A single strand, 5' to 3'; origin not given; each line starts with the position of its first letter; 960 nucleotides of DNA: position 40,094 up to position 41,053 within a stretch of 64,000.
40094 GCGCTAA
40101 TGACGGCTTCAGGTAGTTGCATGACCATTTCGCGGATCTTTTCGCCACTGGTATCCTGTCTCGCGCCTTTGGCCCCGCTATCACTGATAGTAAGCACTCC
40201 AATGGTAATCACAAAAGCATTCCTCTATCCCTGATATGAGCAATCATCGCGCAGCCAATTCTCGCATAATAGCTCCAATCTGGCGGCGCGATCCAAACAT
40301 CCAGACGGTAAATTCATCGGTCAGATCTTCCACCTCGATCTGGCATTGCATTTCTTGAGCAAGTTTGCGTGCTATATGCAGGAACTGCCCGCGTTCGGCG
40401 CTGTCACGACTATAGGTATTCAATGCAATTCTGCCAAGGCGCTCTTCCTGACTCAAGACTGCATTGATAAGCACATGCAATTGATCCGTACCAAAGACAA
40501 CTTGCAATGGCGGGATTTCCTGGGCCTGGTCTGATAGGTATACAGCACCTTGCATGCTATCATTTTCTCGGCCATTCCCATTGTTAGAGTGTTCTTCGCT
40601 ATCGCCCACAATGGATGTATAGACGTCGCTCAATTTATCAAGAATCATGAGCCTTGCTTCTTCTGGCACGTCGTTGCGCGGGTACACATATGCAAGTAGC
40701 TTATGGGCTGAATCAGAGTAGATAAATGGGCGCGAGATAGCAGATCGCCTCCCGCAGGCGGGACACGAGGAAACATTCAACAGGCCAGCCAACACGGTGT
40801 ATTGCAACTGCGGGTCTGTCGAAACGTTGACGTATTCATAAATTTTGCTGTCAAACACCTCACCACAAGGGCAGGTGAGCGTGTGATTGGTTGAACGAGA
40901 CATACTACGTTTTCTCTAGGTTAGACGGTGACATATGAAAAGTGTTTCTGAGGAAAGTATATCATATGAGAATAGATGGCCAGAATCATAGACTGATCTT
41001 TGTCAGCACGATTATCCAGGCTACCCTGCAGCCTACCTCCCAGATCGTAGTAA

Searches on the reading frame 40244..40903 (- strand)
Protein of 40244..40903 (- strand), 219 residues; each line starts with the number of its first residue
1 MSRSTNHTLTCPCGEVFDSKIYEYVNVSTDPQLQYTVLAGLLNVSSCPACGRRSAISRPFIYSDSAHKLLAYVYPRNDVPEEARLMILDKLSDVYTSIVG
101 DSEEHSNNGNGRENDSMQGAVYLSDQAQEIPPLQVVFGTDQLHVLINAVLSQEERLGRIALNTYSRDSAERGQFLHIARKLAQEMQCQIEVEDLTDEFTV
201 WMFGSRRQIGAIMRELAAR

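Call 7: find_encoding_contigs(protein=window:40244-40903:-, flank=10000, max_places=10)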
Protein window:40244-40903:- (219 aa): no gene with exactly this product is on record in the collection.

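Call 21: search_protein_families(library=pfam, proteins=[window:40244-40903:-], max_evalue=0.001)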
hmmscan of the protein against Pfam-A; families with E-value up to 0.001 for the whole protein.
window:40244-40903:- (219 aa): 1 family
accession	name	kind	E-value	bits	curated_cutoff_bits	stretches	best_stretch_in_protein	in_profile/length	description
PF14353.12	CpXC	-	1.7e-16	60.8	25.4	1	9-83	1-76/121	CpXC protein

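Call 23: find_related_loci(query=window:40244-40903:-, collection=genome_contigs, flank=10000)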
Query window:40244-40903:- (219 aa) in genome_contigs; peptide patterns used: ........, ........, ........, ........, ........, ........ (x = any residue, [..] = any of these).
88 stretches matched a pattern; 9 encode a relative of the query (tblastn E <= 1e-3); 9 distinct loci.
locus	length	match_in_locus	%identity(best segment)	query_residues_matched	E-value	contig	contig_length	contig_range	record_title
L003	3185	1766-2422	87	1-219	4e-136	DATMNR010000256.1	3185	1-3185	MAG TPA_asm: Ktedonobacteraceae bacterium isolate SMAG_U12855 k141_4305523, whole genome shotgun sequence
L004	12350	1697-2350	82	1-218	7e-125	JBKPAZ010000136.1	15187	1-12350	MAG: Chloroflexota bacterium isolate GB_EKS_MAG_00083 GB_EKS_000001853168, whole genome shotgun sequence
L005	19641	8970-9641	68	1-219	3e-103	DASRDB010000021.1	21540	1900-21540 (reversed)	MAG TPA_asm: Ktedonobacteraceae bacterium isolate SMAG_U9968 k141_337458, whole genome shotgun sequence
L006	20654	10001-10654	62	1-219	6e-95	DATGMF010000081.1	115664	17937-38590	MAG TPA_asm: Ktedonosporobacter sp. isolate SMAG_U9905 k141_390348, whole genome shotgun sequence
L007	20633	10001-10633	65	1-217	4e-93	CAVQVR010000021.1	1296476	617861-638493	MAG: uncultured Chloroflexia bacterium isolate MFD10064.bin.2.18 genome assembly, contig: contig_906, whole genome shotg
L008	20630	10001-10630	63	1-216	8e-92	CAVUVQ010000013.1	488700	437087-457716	MAG: uncultured Chloroflexia bacterium isolate MFD01213.bin.2.17 genome assembly, contig: contig_27912, whole genome sho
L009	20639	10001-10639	64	1-217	2e-91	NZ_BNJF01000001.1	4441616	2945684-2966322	Ktedonospora formicarum strain SOSP1-1 sequence01, whole genome shotgun sequence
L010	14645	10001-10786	50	1-219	3e-83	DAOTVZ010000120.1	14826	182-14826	MAG TPA_asm: Ktedonobacteraceae bacterium isolate H111_94 k127_75268, whole genome shotgun sequence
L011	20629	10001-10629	63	1-216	8e-77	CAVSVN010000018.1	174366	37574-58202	MAG: uncultured Chloroflexia bacterium isolate MFD09603.bin.2.104 genome assembly, contig: contig_62484, whole genome sh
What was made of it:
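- Tried and rejected: The genome scan's best hit was 87% identical (call 23).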

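Call 51: find_homologous_proteins(query=window:40244-40903:-, max_evalue=1e-30)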
Query window:40244-40903:- (219 aa): 594 proteins with E <= 1e-30 among 749 candidates; the best 120 are listed.
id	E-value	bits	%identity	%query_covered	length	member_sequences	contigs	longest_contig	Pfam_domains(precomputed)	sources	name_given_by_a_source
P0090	1.5e-136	471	97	100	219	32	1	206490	PF14353.13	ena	-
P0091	1.0e-135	468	96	100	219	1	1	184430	PF14353.13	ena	-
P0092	2.2e-131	454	95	100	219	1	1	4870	PF14353.13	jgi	jgi:CpXC protein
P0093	1.7e-124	431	89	100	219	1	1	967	PF14353.13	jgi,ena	-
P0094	1.3e-123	429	87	100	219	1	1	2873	PF14353.13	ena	-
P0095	1.6e-122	425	88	100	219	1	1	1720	PF14353.13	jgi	jgi:CpXC protein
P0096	3.3e-122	424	86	100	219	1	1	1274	PF14353.13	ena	-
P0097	6.9e-122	423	87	100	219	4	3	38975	PF14353.13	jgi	jgi:hypothetical protein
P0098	8.0e-122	423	87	100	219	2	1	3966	PF14353.13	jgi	jgi:hypothetical protein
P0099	1.5e-121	422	87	100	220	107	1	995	PF14353.13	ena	-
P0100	1.6e-121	422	87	100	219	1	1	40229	PF14353.13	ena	-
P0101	2.1e-121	421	87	100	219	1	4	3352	PF14353.13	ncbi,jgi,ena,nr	ncbi:MAG TPA: CpXC domain-containing protein [Ktedonobacteraceae bacterium]|jgi:hypothetical protein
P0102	5.5e-121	420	86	100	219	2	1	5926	PF14353.13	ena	-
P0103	2.1e-120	418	85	100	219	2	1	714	PF14353.13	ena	-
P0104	2.8e-120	418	86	100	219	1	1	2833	PF14353.13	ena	-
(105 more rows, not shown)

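Call 52: find_encoding_contigs(protein=P0090, flank=10000, max_places=6)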
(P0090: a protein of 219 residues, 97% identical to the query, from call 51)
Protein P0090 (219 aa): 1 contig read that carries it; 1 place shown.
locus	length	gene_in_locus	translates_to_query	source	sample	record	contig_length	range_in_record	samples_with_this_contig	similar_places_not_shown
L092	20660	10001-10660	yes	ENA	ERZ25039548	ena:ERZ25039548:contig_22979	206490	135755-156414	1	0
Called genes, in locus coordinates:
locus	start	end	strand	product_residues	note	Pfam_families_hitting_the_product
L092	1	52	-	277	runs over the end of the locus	PF12270:Cyt_c_ox_IV (weak), PF04972:BON (faint)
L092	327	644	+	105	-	-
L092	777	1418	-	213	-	PF08534:Redoxin, PF00578:AhpC-TSA, PF02630:SCO1-SenC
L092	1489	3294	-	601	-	PF02628:COX15-CtaA, PF01040:UbiA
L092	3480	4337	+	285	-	PF09678:Caa3_CtaG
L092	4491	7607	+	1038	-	PF02463:SMC_N, PF13175:AAA_15, PF13304:AAA_21 (faint), PF13476:AAA_23, PF13555:AAA_29 (weak)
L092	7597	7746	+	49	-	-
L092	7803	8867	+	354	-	PF09376:NurA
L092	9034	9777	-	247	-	-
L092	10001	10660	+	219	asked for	PF14353:CpXC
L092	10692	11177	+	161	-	PF00994:MoCF_biosynth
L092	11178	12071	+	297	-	-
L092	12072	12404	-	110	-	PF00226:DnaJ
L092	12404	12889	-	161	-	PF00692:dUTPase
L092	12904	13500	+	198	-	-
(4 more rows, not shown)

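Call 53: find_encoding_contigs(protein=P0091, flank=10000, max_places=6)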
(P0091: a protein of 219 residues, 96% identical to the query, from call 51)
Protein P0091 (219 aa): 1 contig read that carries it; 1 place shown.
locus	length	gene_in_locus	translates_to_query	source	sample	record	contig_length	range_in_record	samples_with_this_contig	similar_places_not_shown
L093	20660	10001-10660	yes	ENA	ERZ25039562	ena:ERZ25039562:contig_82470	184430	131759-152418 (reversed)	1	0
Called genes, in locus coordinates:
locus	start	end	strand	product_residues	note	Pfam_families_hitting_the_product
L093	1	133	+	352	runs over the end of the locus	PF09376:NurA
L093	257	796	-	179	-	-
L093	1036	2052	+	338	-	PF00890:FAD_binding_2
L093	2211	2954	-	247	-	-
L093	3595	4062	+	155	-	-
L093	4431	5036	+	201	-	PF13646:HEAT_2 (faint)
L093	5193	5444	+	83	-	-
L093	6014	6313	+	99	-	-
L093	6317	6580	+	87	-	-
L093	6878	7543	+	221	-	-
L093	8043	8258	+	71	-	-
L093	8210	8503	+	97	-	-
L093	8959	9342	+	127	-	-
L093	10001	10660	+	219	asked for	PF14353:CpXC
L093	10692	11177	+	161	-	PF00994:MoCF_biosynth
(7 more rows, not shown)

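Call 54: find_encoding_contigs(protein=P0092, flank=10000, max_places=6)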
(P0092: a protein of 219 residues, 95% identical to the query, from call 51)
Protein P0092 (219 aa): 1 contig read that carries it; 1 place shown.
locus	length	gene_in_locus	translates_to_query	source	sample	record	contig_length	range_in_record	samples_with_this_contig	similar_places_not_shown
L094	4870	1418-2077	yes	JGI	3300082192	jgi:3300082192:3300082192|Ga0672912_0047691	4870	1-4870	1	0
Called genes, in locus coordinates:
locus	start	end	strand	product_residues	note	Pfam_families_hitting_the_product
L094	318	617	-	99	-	-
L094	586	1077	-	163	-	PF14690:Zn_ribbon_ISL3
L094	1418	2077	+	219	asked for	PF14353:CpXC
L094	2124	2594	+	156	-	PF00994:MoCF_biosynth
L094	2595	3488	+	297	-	-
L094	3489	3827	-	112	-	PF00226:DnaJ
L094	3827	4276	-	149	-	PF00692:dUTPase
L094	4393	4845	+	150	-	-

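Call 58: list_cluster_members(proteins=[P0090])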
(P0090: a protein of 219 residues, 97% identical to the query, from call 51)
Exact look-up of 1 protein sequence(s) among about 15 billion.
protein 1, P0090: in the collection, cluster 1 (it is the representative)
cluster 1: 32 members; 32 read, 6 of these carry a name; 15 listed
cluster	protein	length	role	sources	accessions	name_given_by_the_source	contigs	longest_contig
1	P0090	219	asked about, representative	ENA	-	-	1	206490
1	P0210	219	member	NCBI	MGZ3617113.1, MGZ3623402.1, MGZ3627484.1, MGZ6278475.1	MAG: CpXC domain-containing protein [Ktedonobacteraceae bacterium]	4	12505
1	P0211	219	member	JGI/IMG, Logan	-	hypothetical protein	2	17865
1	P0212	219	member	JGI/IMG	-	CpXC protein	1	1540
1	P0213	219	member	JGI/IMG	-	hypothetical protein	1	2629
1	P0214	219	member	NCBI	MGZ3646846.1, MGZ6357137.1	MAG: CpXC domain-containing protein [Ktedonobacteraceae bacterium]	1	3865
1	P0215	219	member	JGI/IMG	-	hypothetical protein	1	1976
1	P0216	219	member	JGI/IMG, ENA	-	-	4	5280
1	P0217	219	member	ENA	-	-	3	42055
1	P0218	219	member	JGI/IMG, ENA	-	-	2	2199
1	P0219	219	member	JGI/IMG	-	-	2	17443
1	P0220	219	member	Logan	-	-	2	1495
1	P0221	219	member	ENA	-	-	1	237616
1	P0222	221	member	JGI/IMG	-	-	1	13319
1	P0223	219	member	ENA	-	-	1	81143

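Call 60: find_encoding_contigs(protein=P0221, flank=10000, max_places=6)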
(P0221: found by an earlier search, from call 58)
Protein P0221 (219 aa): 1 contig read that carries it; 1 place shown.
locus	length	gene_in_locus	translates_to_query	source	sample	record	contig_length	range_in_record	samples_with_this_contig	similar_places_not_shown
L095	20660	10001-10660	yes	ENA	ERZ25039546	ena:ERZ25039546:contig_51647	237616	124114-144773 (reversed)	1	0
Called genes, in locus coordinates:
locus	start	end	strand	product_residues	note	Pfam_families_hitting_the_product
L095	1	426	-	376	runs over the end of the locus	PF14239:RRXRR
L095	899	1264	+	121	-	-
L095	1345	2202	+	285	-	PF09678:Caa3_CtaG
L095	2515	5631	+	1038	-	PF02463:SMC_N, PF13175:AAA_15, PF13476:AAA_23, PF13555:AAA_29 (weak)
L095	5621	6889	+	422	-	PF09376:NurA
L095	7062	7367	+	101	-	PF01527:HTH_Tnp_1, PF13518:HTH_28 (weak)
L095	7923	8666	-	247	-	-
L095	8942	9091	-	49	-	-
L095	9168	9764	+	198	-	-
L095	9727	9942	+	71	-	-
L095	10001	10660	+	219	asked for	PF14353:CpXC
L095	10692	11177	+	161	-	PF00994:MoCF_biosynth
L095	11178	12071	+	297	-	-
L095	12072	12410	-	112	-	PF00226:DnaJ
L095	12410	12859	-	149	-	PF00692:dUTPase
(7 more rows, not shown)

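Call 61: find_encoding_contigs(protein=P0217, flank=10000, max_places=6)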
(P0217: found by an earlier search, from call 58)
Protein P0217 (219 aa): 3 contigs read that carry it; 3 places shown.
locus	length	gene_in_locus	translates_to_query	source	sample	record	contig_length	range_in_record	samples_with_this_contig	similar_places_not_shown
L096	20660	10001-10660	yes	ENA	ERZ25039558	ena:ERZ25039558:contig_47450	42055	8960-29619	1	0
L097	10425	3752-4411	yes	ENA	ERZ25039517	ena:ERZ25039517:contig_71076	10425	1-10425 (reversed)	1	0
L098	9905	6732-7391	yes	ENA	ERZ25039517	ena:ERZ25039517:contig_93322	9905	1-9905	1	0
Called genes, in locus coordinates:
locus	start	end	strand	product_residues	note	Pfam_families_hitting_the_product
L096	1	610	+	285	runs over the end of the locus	PF09678:Caa3_CtaG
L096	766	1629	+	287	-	PF02463:SMC_N, PF13175:AAA_15, PF13476:AAA_23, PF13555:AAA_29 (weak), PF13304:AAA_21 (faint)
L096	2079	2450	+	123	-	-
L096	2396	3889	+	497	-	PF02463:SMC_N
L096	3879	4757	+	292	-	PF09376:NurA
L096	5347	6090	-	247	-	-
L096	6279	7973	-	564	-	PF13328:HD_4, PF04607:RelA_SpoT, PF02824:TGS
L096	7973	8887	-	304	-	-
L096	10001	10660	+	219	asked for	PF14353:CpXC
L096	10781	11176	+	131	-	PF00994:MoCF_biosynth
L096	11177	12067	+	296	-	-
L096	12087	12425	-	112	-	PF00226:DnaJ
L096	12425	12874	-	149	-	PF00692:dUTPase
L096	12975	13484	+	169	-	-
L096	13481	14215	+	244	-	PF09335:VTT_dom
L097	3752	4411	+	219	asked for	PF14353:CpXC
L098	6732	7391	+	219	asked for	PF14353:CpXC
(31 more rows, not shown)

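Call 79: find_encoding_contigs(protein=P0211, flank=10000, max_places=4)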
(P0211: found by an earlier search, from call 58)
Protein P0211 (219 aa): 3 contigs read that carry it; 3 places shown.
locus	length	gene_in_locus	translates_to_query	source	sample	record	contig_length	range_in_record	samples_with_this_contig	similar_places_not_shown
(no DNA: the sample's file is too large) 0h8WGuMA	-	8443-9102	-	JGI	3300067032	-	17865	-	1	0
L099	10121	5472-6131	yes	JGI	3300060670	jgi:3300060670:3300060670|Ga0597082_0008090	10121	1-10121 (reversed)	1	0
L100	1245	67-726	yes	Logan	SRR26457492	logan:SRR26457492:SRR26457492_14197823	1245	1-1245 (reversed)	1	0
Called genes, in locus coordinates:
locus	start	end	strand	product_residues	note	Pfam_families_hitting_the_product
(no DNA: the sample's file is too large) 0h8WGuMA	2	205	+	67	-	?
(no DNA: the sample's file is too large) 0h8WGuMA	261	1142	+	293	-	PF09678:Caa3_CtaG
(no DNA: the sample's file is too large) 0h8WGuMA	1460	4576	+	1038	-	PF02463:SMC_N, PF13175:AAA_15, PF13304:AAA_21 (faint), PF13476:AAA_23 (weak), PF13555:AAA_29 (weak), PF02463:SMC_N (weak)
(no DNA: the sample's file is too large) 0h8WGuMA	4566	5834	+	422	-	PF09376:NurA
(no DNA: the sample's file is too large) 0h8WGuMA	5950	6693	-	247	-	-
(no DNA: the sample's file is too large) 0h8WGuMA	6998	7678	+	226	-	PF00400:WD40, PF23381:Beta-prop_IFT122_1st, PF23414:Beta-prop_EML_2, PF24105:Beta-prop_CAF1B_HIR1, PF24805:EIF3I, PF24807:WD40_CDC20-Fz, PF24814:WD40_Prp19, PF24817:WD40_WDHD1_1st, +34 more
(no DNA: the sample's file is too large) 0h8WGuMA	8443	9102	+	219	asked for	PF14353:CpXC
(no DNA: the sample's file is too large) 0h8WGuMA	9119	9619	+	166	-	PF00994:MoCF_biosynth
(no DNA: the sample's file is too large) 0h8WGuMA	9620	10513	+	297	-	-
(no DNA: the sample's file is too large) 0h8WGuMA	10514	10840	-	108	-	PF00226:DnaJ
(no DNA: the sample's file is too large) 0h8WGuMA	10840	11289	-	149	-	PF00692:dUTPase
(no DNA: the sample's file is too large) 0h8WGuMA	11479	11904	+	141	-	-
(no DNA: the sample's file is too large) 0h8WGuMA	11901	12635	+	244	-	PF09335:VTT_dom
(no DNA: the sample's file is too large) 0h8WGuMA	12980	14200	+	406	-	PF00140:Sigma70_r1_2, PF04542:Sigma70_r2, PF04539:Sigma70_r3, PF04545:Sigma70_r4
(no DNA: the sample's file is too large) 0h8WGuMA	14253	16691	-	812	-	PF13328:HD_4, PF04607:RelA_SpoT, PF02824:TGS, PF19296:RelA_AH, PF28438:RelA_RIS, PF13291:ACT_4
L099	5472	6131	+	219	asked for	PF14353:CpXC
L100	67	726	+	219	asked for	PF14353:CpXC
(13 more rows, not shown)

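Call 80: find_encoding_contigs(protein=P0219, flank=10000, max_places=4)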
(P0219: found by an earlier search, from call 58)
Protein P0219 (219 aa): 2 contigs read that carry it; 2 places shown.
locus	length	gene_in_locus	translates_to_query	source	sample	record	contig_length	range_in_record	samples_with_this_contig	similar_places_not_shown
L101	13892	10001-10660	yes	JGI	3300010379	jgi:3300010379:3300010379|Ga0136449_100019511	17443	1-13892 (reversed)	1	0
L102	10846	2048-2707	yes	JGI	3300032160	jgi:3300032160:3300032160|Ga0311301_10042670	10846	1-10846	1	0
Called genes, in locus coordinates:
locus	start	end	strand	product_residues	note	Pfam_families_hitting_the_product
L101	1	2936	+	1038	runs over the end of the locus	PF02463:SMC_N, PF13175:AAA_15, PF13304:AAA_21 (faint), PF13476:AAA_23, PF13555:AAA_29 (weak), PF02463:SMC_N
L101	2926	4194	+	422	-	PF09376:NurA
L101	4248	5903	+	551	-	PF00890:FAD_binding_2, PF01266:DAO (weak), PF01494:FAD_binding_3 (weak), PF01946:Thi4 (faint), PF03486:HI0933_like (faint), PF07992:Pyr_redox_2 (faint), PF12831:FAD_oxidored (weak), PF13450:NAD_binding_8 (weak)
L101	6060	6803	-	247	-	-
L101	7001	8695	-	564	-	PF13328:HD_4, PF04607:RelA_SpoT, PF02824:TGS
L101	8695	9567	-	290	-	-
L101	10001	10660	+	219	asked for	PF14353:CpXC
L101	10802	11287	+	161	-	PF00994:MoCF_biosynth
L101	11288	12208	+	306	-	-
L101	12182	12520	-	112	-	PF00226:DnaJ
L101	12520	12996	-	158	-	PF00692:dUTPase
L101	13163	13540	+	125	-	-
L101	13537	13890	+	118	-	?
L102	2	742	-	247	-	?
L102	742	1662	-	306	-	-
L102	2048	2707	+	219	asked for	PF14353:CpXC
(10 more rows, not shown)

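Call 81: find_encoding_contigs(protein=P0210, flank=10000, max_places=4)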
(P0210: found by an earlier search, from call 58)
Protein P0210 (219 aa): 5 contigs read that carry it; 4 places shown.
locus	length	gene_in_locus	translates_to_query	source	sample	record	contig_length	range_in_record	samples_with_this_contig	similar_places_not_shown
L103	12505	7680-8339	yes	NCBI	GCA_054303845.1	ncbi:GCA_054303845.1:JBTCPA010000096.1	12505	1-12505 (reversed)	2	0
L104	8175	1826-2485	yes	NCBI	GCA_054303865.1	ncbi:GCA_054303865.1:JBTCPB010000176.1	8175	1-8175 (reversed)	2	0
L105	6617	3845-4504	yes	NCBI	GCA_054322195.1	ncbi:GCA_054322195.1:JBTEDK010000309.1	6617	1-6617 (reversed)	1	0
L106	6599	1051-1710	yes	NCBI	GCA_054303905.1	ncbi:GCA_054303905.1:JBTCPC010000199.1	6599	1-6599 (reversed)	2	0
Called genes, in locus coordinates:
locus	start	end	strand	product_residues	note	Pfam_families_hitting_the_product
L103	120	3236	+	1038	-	PF02463:SMC_N, PF13175:AAA_15, PF13304:AAA_21 (faint), PF13476:AAA_23, PF13555:AAA_29 (weak)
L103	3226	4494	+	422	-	PF09376:NurA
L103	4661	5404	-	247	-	-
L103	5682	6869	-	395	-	PF01548:DEDD_Tnp_IS110, PF02371:Transposase_20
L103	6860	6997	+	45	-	-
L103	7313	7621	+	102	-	-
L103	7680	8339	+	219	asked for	PF14353:CpXC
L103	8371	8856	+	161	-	PF00994:MoCF_biosynth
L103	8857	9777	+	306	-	-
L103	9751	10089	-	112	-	PF00226:DnaJ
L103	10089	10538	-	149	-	PF00692:dUTPase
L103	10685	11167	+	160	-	-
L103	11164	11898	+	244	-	PF09335:VTT_dom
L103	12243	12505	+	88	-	?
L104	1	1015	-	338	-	PF01548:DEDD_Tnp_IS110, PF02371:Transposase_20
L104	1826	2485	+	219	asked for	PF14353:CpXC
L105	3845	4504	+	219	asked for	PF14353:CpXC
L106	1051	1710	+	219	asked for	PF14353:CpXC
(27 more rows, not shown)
